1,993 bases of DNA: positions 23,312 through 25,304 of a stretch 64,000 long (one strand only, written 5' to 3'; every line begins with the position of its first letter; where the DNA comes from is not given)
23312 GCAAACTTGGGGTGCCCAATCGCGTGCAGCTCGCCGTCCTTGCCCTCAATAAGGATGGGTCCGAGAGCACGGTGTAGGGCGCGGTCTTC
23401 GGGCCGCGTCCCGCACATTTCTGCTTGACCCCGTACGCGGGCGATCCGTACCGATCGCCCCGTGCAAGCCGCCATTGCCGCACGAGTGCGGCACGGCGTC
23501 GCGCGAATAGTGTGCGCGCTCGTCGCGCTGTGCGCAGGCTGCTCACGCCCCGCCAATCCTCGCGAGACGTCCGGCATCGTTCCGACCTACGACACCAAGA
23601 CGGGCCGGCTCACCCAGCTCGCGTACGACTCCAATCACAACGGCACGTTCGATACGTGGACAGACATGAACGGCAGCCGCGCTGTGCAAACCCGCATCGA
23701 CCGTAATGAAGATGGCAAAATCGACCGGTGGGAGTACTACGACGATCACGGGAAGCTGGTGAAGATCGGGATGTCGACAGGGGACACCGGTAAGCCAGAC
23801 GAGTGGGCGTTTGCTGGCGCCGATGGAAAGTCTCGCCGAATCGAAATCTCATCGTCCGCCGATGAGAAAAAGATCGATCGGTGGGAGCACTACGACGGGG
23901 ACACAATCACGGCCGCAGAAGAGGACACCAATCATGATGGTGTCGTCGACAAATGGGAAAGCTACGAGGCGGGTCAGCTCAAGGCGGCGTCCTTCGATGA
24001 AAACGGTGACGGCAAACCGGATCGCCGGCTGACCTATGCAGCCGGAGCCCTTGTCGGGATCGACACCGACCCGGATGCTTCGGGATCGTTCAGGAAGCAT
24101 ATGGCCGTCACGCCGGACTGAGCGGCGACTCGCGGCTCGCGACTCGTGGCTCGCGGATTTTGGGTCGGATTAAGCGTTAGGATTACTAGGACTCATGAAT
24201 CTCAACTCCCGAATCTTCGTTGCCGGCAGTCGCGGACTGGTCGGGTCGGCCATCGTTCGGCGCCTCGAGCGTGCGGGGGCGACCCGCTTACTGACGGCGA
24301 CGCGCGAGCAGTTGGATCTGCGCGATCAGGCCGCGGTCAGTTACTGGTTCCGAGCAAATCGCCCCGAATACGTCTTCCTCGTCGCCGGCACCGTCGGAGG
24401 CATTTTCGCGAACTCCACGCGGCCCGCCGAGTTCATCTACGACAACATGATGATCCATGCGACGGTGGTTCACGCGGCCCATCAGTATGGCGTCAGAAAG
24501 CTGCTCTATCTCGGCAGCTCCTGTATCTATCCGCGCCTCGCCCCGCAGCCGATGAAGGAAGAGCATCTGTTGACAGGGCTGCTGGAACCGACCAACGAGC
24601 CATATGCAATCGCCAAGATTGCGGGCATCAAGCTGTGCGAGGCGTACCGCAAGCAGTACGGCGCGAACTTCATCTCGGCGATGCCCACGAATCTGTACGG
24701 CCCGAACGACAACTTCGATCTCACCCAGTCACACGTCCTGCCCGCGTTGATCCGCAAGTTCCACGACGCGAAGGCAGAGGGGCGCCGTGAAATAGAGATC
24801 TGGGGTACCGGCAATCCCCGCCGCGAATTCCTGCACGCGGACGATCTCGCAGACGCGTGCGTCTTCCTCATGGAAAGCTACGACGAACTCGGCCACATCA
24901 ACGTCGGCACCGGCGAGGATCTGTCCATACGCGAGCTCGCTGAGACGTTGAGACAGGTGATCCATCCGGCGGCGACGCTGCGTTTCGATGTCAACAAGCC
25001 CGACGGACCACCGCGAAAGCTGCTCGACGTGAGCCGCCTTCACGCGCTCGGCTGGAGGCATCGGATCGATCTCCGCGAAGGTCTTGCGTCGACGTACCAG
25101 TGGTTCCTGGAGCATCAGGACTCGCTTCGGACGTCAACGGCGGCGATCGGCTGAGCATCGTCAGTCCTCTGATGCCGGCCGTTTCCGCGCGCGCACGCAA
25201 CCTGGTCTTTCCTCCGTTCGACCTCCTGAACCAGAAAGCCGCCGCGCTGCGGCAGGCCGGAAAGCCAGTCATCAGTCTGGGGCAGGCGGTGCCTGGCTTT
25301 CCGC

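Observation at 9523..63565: Window-wide family of heptanucleotide-phased tandem arrays occupying intergenic gaps and donating start/stop codons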

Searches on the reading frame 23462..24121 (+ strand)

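Call 16: search_protein_families(library=pfam, proteins=[window:23462-24121:+])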
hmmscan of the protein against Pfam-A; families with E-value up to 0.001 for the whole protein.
window:23462-24121:+ (219 aa): 1 family
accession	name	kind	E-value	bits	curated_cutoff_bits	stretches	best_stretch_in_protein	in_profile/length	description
PF13202.12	EF-hand_5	-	1e-05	25.2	25.9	0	79-89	8-18/25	EF hand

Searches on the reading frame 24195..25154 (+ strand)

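Call 16: search_protein_families(library=pfam, proteins=[window:24195-25154:+])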
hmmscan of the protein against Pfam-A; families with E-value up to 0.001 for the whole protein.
window:24195-25154:+ (319 aa): 3 families
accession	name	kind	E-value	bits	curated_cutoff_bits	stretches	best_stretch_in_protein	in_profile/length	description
PF01370.27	Epimerase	-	2.5e-65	220.7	20.9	1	7-238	1-240/240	NAD dependent epimerase/dehydratase family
PF16363.11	GDP_Man_Dehyd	-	1.3e-20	74.6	27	1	38-297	57-329/332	GDP-mannose 4,6 dehydratase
PF04321.23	RmlD_sub_bind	-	3e-06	26.9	27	1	6-120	2-113/287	RmlD substrate binding domain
